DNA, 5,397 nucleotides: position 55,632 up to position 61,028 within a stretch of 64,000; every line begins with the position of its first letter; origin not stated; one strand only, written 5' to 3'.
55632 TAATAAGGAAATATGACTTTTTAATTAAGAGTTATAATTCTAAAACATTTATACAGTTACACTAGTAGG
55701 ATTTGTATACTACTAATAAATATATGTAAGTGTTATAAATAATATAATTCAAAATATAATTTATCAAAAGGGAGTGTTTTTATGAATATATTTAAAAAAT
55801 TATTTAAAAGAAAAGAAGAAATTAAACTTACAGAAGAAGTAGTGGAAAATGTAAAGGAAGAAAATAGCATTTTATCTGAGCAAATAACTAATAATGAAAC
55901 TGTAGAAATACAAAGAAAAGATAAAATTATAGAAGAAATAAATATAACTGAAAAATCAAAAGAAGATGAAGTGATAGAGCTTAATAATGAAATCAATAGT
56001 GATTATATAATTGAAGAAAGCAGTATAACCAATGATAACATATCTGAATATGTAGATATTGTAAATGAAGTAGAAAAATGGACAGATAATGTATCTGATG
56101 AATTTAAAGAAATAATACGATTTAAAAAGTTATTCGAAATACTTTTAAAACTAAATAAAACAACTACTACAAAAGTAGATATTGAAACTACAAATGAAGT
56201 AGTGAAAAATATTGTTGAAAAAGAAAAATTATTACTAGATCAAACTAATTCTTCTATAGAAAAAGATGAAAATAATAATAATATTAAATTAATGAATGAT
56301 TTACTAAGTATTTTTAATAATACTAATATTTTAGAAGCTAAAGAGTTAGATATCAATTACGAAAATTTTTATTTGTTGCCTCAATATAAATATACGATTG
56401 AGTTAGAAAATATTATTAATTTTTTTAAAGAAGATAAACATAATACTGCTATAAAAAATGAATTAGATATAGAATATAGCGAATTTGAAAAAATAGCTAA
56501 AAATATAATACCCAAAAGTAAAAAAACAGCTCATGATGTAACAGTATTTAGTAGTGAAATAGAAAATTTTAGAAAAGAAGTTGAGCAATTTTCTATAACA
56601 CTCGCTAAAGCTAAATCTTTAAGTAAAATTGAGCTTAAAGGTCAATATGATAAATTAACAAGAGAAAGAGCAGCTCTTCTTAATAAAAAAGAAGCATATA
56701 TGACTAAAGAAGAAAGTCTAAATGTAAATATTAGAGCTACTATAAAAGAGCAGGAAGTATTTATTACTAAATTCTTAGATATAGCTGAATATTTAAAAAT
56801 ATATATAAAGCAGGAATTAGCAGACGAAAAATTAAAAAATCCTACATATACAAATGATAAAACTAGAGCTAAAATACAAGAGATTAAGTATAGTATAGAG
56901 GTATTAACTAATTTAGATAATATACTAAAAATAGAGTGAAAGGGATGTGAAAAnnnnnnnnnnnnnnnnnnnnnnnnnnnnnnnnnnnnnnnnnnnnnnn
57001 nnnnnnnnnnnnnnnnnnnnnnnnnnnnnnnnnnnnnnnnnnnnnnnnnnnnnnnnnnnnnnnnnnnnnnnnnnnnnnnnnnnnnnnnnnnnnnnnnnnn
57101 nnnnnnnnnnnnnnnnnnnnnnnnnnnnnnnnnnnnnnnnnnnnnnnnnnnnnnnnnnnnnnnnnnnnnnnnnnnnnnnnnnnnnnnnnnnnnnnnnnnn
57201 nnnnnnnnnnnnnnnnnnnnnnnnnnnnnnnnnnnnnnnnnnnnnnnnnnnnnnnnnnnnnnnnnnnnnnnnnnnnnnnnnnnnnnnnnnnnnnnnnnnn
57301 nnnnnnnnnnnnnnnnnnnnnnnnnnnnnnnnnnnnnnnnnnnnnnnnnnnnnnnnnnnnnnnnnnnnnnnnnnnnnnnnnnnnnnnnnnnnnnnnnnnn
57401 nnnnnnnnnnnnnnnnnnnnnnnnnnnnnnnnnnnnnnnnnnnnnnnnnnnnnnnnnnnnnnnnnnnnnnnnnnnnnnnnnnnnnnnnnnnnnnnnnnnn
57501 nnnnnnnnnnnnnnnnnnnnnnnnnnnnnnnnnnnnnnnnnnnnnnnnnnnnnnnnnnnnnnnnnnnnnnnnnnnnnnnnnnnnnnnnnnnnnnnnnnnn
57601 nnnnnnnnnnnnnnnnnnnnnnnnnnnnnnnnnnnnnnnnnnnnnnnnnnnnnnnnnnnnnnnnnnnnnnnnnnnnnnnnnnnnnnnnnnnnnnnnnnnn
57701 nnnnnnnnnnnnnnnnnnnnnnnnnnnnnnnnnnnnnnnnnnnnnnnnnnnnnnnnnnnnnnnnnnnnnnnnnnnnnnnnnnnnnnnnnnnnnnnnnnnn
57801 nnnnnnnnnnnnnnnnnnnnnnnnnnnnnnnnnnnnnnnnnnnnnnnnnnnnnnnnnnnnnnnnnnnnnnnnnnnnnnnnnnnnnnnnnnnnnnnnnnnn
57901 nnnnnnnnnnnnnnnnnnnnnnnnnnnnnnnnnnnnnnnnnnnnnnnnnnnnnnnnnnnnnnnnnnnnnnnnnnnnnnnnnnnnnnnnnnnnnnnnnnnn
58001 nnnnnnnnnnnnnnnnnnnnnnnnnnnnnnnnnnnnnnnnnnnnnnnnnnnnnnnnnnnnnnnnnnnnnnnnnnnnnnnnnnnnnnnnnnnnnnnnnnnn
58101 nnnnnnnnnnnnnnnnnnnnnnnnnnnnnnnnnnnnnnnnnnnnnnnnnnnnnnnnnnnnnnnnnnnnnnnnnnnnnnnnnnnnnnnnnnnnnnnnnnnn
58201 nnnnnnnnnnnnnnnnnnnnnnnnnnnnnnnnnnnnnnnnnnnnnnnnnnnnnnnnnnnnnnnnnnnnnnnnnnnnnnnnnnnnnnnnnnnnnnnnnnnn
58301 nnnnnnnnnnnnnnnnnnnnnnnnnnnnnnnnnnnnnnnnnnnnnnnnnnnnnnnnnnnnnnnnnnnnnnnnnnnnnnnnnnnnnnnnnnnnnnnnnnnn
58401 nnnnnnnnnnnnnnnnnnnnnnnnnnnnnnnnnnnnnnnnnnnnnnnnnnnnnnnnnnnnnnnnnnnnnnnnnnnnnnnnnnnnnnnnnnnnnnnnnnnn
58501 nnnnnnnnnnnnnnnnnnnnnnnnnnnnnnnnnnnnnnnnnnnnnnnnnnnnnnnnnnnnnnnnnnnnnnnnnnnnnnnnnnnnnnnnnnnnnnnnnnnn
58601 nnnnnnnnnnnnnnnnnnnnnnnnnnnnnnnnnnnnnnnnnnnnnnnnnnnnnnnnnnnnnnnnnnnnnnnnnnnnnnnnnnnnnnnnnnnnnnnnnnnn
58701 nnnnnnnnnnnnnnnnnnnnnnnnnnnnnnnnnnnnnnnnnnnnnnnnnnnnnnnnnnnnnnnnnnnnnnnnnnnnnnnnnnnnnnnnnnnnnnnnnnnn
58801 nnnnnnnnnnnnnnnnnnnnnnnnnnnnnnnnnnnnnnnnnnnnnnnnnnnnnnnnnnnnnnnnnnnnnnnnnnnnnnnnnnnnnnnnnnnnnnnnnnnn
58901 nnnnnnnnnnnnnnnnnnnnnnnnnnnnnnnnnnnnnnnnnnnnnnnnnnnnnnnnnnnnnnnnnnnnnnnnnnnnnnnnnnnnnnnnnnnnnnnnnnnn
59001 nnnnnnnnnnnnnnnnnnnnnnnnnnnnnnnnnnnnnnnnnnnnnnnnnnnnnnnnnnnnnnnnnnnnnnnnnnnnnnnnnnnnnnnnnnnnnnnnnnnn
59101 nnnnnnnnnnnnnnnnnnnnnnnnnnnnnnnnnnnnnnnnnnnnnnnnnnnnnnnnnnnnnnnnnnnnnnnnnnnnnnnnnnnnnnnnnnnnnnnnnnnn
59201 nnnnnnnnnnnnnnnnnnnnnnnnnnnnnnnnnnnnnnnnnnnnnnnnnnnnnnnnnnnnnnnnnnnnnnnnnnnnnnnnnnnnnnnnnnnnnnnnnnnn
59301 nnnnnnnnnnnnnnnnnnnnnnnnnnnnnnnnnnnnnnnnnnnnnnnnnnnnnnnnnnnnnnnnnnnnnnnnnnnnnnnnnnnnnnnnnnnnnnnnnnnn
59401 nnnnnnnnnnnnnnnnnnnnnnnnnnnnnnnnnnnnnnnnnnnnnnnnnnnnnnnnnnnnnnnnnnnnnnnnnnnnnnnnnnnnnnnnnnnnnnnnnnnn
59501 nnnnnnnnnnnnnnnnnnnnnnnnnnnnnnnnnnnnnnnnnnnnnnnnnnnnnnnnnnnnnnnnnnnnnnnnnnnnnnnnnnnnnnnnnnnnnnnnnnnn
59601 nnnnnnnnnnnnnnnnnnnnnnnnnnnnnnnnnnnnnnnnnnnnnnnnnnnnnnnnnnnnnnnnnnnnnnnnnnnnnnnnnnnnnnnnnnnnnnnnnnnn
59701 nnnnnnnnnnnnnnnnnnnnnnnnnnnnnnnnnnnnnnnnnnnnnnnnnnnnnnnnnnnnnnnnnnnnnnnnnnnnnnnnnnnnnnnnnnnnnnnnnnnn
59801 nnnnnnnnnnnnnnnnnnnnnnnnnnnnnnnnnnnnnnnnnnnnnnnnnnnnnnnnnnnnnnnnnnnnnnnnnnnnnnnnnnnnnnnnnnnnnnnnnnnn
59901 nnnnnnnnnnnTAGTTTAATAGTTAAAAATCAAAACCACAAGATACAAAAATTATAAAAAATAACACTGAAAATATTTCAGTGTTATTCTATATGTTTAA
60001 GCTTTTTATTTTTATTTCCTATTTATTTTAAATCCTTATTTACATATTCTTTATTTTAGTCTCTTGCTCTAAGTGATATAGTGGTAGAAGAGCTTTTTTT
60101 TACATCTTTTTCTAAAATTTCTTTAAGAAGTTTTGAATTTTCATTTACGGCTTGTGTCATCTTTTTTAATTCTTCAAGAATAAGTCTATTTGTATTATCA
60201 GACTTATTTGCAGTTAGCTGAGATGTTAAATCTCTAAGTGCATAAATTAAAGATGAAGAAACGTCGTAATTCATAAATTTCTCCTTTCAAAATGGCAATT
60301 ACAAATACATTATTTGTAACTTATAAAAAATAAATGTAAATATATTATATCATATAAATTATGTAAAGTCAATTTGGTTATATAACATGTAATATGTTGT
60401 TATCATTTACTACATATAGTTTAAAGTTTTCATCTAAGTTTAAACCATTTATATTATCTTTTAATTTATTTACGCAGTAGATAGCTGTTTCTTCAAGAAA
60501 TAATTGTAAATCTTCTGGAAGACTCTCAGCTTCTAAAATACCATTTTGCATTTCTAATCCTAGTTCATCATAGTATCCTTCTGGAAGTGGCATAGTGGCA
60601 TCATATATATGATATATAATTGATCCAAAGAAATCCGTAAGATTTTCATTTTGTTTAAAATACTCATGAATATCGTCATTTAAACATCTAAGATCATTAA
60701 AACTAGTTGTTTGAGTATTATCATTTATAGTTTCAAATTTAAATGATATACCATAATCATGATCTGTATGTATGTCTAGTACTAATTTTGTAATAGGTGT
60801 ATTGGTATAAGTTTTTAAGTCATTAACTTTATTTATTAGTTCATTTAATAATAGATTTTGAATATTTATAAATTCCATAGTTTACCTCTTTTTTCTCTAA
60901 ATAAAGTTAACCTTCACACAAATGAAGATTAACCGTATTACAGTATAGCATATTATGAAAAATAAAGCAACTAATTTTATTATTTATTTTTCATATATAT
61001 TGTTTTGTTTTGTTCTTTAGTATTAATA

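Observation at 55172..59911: Candidate spore-surface system: a signal-peptide-less DUF11/SdrD-B giant protein sharing its C-terminal tail with a small sigma-K-promoted partner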

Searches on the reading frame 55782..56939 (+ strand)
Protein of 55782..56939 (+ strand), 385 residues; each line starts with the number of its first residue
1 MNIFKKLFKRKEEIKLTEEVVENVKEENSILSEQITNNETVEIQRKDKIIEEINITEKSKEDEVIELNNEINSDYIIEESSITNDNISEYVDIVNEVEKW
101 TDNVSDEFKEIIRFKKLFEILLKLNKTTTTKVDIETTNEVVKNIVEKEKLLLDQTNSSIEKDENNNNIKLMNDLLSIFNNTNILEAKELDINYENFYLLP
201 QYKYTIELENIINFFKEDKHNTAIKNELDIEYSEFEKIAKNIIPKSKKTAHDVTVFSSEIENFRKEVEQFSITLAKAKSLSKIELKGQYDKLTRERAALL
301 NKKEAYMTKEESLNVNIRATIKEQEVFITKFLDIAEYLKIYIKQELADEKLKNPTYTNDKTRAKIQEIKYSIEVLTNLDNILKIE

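Call 3: search_protein_families(library=pfam, proteins=[window:55782-56939:+], max_evalue=1)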
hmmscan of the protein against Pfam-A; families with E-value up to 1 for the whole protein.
window:55782-56939:+ (385 aa): 0 families

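Call 4: search_protein_families(library=ncbifam, proteins=[window:55782-56939:+], max_evalue=1)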
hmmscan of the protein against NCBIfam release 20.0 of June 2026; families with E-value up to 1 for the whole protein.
window:55782-56939:+ (385 aa): 1 family
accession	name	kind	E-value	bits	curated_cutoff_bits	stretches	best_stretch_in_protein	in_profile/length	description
NF011598.0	PRK15023.1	equivalog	0.082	11.8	942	1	120-195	66-141/454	L-serine ammonia-lyase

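Call 35: find_homologous_proteins(query=window:55782-56939:+, max_evalue=0.001)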
Query window:55782-56939:+ (385 aa): 1 proteins with E <= 0.001 among 8000 candidates.
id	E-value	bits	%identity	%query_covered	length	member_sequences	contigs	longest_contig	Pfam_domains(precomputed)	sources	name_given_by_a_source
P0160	6.9e-224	760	100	100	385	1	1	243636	-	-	-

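Call 46: search_protein_families(library=pfam, alignment_id=A2, max_evalue=0.1)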
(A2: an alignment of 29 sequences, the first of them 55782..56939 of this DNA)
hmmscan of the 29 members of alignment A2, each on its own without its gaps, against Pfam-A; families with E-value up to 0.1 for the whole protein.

A. member 1, window:55782-56939:+ (385 aa): 0 families

B. families by the number of members that match (of 29 scanned): 30 families (the first 25 are shown)
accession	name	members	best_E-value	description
PF03127.19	GAT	2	0.023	GAT domain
PF05887.16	Trypan_PARP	1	0.004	Procyclic acidic repetitive protein (PARP)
PF18460.6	HetR_C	1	0.0044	Heterocyst differentiation regulator C-terminal Hood domain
PF18397.6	IKBKB_SDD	1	0.0045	IQBAL scaffold dimerization domain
PF16454.10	PI3K_P85_iSH2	1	0.0055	Phosphatidylinositol 3-kinase regulatory subunit P85 inter-SH2 domain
PF18981.6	InlK_D3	1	0.011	Internalin K domain (D3/D4)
PF07926.17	TPR_MLP1_2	1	0.014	TPR/MLP1/MLP2-like protein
PF16559.10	GIT_CC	1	0.016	GIT coiled-coil Rho guanine nucleotide exchange factor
PF05130.17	FlgN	1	0.017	FlgN protein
PF07319.16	DnaI_N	1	0.018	Primosomal protein DnaI N-terminus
PF17095.10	CAMSAP_CC1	1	0.019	Spectrin-binding region of Ca2+-Calmodulin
PF01517.23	HDV_ag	1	0.022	Hepatitis delta virus delta antigen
PF08614.16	ATG16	1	0.022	Autophagy protein 16 (ATG16)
PF04280.21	Tim44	1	0.026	Tim44-like domain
PF03439.18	Spt5-NGN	1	0.033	Early transcription elongation factor of RNA pol II, NGN section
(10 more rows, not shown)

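Call 47: search_solved_structures(query=A2, max_evalue=1)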
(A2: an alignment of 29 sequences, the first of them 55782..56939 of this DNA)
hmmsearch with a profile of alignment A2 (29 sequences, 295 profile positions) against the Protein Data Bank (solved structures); distinct sequences matched with E-value up to 1: 27.
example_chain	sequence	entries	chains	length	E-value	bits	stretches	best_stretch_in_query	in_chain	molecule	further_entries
6egc_A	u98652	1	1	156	0.00081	22.1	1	38-178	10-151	SC_2L4HC2_23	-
1wpa_A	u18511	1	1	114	0.0014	21.3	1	144-222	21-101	Occludin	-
1xaw_A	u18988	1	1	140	0.0044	19.7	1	144-222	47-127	Occludin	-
5nfd_A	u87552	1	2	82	0.011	18.4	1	209-261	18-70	Kinesin-like protein KIF21A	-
5d3a_A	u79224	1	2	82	0.011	18.4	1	209-261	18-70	Kinesin-like protein KIF21A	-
8ruy_M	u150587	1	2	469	0.014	18.1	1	201-290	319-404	Intraflagellar transport protein 57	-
3g7c_A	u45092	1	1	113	0.014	18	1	145-222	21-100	Occludin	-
8bd7_M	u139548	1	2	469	0.023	17.4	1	201-290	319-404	Intraflagellar transport protein 57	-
3prh_A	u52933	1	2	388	0.033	16.8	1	31-170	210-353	Tryptophanyl-tRNA synthetase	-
6zrk_D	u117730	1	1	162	0.038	16.7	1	60-148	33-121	Hemagglutinin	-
9kvc_A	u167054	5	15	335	0.043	16.5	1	36-168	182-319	Tryptophan--tRNA ligase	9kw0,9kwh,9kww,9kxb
9ugr_A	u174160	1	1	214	0.11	15.1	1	38-177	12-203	Syn-F4-Link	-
8a3k_UNK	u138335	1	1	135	0.12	15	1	35-175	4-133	sc-apCC-4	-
6nyk_A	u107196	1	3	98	0.18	14.4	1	36-108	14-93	Design construct XAX_GGDQ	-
2gus_A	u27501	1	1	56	0.28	13.8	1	148-201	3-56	Major outer membrane lipoprotein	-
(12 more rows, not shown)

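Call 50: search_protein_representatives(protein=window:55782-56939:+)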
Query: 385 residues. Proteins with E-value up to 0.001 (for the whole library): 7; up to 1e-10: 3; up to 1e-30: 1. The best 7 are listed.
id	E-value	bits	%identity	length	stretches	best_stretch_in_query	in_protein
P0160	2.2e-224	760.1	100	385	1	1-385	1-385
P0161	6.0e-24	101.2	31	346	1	59-383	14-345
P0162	7.7e-15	71.3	34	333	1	107-383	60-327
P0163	4.6e-09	52.3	30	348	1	45-384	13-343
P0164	2.8e-07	46.5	32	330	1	58-384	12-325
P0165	1.9e-06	43.7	30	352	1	37-383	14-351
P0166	3.1e-04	36.4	28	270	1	137-361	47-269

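Call 57: predict_structure(alignment_id=A3)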
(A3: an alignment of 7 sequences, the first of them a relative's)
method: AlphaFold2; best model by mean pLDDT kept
length: 385 residues; sequences in the alignment: 7
mean_pLDDT: 58.9   pTM: 0.45
mean pLDDT of the five models: 58.9, 58.3, 57.9, 54.7, 51.7
residues with pLDDT >= 90: 52; 70-90: 73; 50-70: 95; < 50: 165
segments of 3 or more residues with pLDDT < 50: 1-94, 96-98, 100-102, 122-134, 150-164, 183-187, 350-362, 378-385
pLDDT, mean of each block of 10 residues (from residue 1): 29 29 34 35 36 38 33 29 37 46 50 57 43 51 59 42 50 57 52 87 84 65 63 81 94 95 90 79 73 89 93 93 85 70 58 44 49 49 40
secondary structure, 60 per line:
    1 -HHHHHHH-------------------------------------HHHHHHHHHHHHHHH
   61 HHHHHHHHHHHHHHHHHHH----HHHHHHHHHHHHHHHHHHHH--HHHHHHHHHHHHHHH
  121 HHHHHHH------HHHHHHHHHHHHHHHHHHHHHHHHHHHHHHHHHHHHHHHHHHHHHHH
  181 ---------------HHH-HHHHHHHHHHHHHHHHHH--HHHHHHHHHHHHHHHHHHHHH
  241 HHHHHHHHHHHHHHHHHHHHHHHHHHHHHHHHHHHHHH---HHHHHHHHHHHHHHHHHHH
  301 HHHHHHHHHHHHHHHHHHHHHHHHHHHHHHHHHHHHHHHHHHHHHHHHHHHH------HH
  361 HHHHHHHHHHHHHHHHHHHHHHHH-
elements in order: H2-8 H46-79 H84-103 H106-127 H134-180 H200-217 H220-278 H282-352 H359-384

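Call 61: fold_search(model_id=the predicted structure, library=pdb)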
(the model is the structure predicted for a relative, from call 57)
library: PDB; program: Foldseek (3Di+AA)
matches with E <= 10: 479; with E <= 0.001: 0
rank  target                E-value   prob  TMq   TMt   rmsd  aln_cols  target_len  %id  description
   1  8iyj_R0               1.5e-01  0.93  0.25  0.44  16.2       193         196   12  Cryo-EM structure of the 48-nm repeat doublet microtubule from mouse sperm (released 2023-07-05)
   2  8to0_l                1.6e-01  0.60  0.24  0.23  64.5       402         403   12  48-nm repeating structure of doublets from mouse sperm flagella (released 2023-11-01)
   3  2wcd_A                2.0e-01  0.13  0.12  0.15  29.9       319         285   13  Crystal structure of the assembled cytolysin A pore (released 2009-05-05)
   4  3sog                  2.2e-01  0.44  0.19  0.30  15.5       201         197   10  Crystal structure of the BAR domain of human Amphiphysin, isoform 1 (released 2011-07-13)
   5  6h2x                  2.9e-01  0.11  0.11  0.12  45.5       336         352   10  MukB coiled-coil elbow from E. coli (released 2019-03-06)
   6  3caz_B                3.2e-01  0.41  0.18  0.29  18.5       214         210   14  Crystal structure of a BAR protein from Galdieria sulphuraria (released 2008-03-04)
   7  6mrt_A                3.4e-01  0.12  0.12  0.15  31.6       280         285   12  12-meric ClyA pore complex (released 2019-05-15)
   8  4atm                  3.6e-01  0.35  0.19  0.29  20.1       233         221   11  Crystal structure of the BAR domain of human Amphiphysin, isoform 1 at 1.8 Angstrom resolution featuring increased order (released 2012-05-30)
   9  7aan_B                3.8e-01  0.28  0.20  0.24  28.7       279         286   10  Crystal structure of the F-BAR domain of PSTIPIP1 (released 2022-02-23)
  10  5c1f_A                4.0e-01  0.44  0.23  0.28  27.9       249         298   14  Structure of the Imp2 F-BAR domain (released 2016-01-27)
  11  4bne_B                4.0e-01  0.30  0.20  0.25  27.3       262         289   16  Pacsin2 Interacts with Membranes and Actin-Filaments (released 2014-05-14)
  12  2efk                  4.7e-01  0.25  0.18  0.24  28.1       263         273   14  Crystal structure of the EFC domain of Cdc42-interacting protein 4 (released 2007-05-29)
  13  6gy7_B                4.9e-01  0.11  0.13  0.15  32.7       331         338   15  Crystal structure of XaxB from Xenorhabdus nematophil (released 2018-07-25)
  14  6ixf_A                5.2e-01  0.14  0.14  0.20  20.8       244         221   17  Crystal structure of SeMet apo SH3BP5 (P41) (released 2019-03-20)
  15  7sqc_1V               5.5e-01  0.20  0.17  0.24  22.9       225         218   16  Ciliary C1 central pair apparatus isolated from Chlamydomonas reinhardtii (released 2022-04-13)
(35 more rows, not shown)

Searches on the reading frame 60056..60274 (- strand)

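Call 3: search_protein_families(library=pfam, proteins=[window:60056-60274:-], max_evalue=1)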
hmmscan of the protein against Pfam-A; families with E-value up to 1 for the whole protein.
window:60056-60274:- (72 aa): 1 family
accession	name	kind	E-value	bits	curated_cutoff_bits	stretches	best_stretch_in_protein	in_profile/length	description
PF08485.16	Polysacc_syn_2C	-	0.085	13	25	1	18-39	19-40/48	Polysaccharide biosynthesis protein C-terminal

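Call 4: search_protein_families(library=ncbifam, proteins=[window:60056-60274:-], max_evalue=1)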
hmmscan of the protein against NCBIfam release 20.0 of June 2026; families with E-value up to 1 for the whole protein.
window:60056-60274:- (72 aa): 2 families
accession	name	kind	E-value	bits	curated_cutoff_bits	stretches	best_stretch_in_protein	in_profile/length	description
NF050019.1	HpsJ_like_C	equivalog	0.092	12.5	140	1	16-67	109-163/183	HpsJ-like protein, cyanoexosortase C-associated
NF040868.1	carboxypep_CpsA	equivalog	0.093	11.4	500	1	22-70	29-77/391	carboxypeptidase CpsA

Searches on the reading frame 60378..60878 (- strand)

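Call 3: search_protein_families(library=pfam, proteins=[window:60378-60878:-], max_evalue=1)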
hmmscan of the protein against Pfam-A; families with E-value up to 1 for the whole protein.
window:60378-60878:- (166 aa): 0 families

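Call 4: search_protein_families(library=ncbifam, proteins=[window:60378-60878:-], max_evalue=1)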
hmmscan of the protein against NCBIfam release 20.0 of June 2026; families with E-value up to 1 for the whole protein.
window:60378-60878:- (166 aa): 1 family
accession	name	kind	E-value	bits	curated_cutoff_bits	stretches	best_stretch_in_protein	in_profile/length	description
TIGR03656.1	IsdC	equivalog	0.056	13.2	155.85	1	17-62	107-150/219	heme uptake protein IsdC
